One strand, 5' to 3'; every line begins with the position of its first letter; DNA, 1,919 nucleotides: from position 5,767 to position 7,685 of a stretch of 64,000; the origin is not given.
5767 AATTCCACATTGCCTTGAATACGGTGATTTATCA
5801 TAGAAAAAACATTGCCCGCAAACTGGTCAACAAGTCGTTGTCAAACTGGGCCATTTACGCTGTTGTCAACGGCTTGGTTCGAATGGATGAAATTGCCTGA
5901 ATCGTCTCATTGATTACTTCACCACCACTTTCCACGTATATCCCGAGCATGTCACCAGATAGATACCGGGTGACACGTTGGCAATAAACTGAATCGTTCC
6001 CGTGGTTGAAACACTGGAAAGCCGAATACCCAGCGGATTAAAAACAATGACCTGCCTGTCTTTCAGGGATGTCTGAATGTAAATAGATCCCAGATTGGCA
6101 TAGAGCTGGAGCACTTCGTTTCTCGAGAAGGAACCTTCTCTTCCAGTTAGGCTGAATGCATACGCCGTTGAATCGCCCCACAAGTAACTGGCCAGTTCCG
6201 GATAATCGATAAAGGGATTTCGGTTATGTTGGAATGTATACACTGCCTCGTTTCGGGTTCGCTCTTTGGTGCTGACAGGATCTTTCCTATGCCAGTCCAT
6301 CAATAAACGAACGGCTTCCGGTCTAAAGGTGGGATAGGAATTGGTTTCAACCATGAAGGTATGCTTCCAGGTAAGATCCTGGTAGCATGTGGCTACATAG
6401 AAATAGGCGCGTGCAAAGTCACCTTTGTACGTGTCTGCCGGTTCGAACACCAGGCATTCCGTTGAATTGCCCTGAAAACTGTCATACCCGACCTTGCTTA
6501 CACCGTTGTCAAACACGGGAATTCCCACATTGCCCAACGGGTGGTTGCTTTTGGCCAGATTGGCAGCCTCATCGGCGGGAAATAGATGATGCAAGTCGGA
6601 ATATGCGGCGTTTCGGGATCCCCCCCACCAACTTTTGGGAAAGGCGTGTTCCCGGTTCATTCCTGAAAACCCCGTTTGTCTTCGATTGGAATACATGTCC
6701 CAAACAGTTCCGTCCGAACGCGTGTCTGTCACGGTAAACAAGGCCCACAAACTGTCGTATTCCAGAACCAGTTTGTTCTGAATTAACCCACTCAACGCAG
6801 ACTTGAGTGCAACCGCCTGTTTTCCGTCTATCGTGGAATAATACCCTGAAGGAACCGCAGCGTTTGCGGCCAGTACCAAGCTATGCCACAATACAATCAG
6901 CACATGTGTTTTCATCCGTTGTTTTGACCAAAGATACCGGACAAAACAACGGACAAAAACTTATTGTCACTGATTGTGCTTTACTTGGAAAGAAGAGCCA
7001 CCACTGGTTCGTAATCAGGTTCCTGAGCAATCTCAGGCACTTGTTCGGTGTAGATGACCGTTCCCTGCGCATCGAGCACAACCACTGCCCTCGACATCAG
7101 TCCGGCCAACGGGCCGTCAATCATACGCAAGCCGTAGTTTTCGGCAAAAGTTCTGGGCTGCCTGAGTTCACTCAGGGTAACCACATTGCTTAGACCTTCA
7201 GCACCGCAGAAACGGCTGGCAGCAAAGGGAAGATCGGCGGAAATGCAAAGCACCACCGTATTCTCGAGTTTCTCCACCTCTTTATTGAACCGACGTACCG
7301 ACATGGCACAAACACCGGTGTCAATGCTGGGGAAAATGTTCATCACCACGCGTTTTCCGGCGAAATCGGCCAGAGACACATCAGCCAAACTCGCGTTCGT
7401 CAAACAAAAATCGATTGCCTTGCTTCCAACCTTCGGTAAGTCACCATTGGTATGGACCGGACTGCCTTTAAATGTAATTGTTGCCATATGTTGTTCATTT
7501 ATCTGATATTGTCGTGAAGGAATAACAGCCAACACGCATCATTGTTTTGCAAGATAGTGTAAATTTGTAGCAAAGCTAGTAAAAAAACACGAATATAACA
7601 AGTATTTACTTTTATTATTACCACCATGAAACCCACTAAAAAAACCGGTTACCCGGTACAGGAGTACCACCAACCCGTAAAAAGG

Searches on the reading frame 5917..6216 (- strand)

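Call 102: search_protein_families(library=ncbifam, proteins=[window:5917-6216:-], max_evalue=0.01)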
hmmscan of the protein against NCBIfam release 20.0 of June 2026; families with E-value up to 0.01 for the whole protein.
window:5917-6216:- (100 aa): 1 family
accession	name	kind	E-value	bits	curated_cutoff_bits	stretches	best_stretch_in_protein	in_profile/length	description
TIGR04183.1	Por_Secre_tail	domain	0.0024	17.8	23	1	47-100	14-72/72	T9SS type A sorting domain-containing protein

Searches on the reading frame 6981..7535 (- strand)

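Call 19: search_protein_families(library=pfam, proteins=[window:6981-7535:-], max_evalue=0.001)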
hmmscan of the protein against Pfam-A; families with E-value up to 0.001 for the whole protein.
window:6981-7535:- (184 aa): 2 families
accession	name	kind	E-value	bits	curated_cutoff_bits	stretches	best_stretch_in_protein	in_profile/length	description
PF08534.16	Redoxin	-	2.4e-30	105.7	26.6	1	35-177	1-146/148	Redoxin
PF00578.27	AhpC-TSA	-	1.7e-18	67.1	26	1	36-162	1-123/124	AhpC/TSA family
